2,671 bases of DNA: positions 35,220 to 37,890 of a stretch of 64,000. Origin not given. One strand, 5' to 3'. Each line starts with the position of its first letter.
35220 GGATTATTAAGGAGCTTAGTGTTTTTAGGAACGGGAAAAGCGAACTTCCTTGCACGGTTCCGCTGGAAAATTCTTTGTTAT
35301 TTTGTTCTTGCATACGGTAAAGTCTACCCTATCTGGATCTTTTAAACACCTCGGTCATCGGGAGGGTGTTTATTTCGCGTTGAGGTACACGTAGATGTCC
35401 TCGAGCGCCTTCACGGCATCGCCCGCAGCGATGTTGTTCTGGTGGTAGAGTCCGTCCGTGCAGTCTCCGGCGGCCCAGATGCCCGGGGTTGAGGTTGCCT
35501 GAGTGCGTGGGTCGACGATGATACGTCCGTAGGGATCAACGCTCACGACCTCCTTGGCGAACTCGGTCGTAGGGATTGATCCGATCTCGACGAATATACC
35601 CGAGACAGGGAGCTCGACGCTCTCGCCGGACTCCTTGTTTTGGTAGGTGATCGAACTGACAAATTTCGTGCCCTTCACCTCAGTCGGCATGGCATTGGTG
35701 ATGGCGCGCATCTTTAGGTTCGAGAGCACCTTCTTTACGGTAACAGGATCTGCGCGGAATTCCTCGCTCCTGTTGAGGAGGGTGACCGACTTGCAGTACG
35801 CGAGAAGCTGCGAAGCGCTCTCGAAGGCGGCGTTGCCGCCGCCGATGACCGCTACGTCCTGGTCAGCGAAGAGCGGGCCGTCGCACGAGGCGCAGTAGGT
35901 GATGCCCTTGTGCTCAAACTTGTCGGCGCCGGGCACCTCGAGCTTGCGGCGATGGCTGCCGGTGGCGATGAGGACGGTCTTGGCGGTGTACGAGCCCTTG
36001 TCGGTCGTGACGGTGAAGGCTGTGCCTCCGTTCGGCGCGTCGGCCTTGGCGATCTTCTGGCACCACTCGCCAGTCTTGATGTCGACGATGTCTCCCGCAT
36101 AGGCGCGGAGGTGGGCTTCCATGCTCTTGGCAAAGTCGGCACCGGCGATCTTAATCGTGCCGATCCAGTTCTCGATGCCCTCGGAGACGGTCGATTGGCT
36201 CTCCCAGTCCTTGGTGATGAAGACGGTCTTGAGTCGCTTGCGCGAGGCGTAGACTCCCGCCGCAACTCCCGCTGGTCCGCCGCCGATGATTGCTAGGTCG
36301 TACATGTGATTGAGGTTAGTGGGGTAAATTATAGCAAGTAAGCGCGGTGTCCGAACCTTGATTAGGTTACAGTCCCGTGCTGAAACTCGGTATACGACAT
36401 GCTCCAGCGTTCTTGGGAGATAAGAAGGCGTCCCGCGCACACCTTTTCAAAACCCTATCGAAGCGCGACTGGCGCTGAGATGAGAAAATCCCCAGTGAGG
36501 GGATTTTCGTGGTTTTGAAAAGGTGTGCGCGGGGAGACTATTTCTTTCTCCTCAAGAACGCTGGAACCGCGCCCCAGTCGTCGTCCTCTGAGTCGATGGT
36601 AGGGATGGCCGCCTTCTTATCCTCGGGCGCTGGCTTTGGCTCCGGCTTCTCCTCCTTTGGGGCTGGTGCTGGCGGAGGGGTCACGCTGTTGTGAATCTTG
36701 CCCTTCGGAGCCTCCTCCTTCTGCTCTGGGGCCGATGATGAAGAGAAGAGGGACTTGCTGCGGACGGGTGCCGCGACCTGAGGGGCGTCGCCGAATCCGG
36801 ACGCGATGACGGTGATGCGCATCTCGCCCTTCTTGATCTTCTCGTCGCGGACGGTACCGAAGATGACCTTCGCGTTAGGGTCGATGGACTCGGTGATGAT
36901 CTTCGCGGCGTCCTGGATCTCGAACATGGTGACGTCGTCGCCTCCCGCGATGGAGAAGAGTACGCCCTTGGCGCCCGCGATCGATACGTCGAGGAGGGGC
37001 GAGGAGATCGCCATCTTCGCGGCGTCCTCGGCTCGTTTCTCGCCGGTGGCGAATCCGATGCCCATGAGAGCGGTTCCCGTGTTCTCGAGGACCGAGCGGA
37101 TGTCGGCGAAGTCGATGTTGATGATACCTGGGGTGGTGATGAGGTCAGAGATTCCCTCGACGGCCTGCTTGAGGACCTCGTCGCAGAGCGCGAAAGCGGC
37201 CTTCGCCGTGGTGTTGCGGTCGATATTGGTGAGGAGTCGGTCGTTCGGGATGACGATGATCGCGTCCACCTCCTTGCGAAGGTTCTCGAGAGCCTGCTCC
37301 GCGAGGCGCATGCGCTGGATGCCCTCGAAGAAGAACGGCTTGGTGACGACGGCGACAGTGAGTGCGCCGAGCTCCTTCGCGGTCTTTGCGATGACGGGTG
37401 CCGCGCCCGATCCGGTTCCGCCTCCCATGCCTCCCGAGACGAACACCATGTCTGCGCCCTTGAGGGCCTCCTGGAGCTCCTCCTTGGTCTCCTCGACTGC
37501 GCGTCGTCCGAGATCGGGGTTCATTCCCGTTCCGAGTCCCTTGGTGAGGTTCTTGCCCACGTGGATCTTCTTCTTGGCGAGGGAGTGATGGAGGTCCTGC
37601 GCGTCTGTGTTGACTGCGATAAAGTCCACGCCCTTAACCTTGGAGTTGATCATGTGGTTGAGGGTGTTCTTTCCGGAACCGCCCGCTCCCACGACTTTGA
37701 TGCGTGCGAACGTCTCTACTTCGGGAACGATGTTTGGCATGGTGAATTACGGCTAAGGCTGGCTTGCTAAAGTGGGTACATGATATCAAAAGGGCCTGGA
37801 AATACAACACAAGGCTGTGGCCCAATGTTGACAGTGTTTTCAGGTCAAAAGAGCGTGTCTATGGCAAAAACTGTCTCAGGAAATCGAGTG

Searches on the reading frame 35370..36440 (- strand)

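Call 52: search_protein_families(library=pfam, max_evalue=0.0001, proteins=[window:35370-36440:-])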
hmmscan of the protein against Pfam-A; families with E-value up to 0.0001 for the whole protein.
window:35370-36440:- (356 aa): 8 families
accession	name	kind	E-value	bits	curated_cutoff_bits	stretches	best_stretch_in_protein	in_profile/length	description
PF07992.20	Pyr_redox_2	-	9.6e-44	150.4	26.1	1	47-336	1-285/291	Pyridine nucleotide-disulphide oxidoreductase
PF13738.12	Pyr_redox_3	-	1.7e-29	103.5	30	1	119-325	96-305/305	Pyridine nucleotide-disulphide oxidoreductase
PF00070.33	Pyr_redox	-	1.4e-09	38.8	22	1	196-267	2-80/82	Pyridine nucleotide-disulphide oxidoreductase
PF00890.30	FAD_binding_2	-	4.7e-08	33.1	20.4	0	48-101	1-56/414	FAD binding domain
PF01134.28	GIDA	-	7.1e-07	29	22.1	0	48-80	1-33/391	Glucose inhibited division protein A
PF03486.20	HI0933_like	-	3.6e-06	27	50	0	48-77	2-31/244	HI0933-like protein Rossmann domain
PF12831.13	FAD_oxidored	-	5.3e-06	26.4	27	0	48-77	1-30/416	FAD dependent oxidoreductase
PF01266.30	DAO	-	9.7e-05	22.5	27.9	0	48-80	1-33/353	FAD dependent oxidoreductase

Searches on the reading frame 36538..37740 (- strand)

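Call 52: search_protein_families(library=pfam, max_evalue=0.0001, proteins=[window:36538-37740:-])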
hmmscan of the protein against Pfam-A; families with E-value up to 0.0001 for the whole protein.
window:36538-37740:- (400 aa): 2 families
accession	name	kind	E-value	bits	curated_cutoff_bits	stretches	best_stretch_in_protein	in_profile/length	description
PF00091.31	Tubulin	-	8.9e-48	163.5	33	1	13-173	1-189/190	Tubulin/FtsZ family, GTPase domain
PF12327.13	FtsZ_C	-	4.8e-31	107.4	27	1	222-316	1-94/95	FtsZ family, C-terminal domain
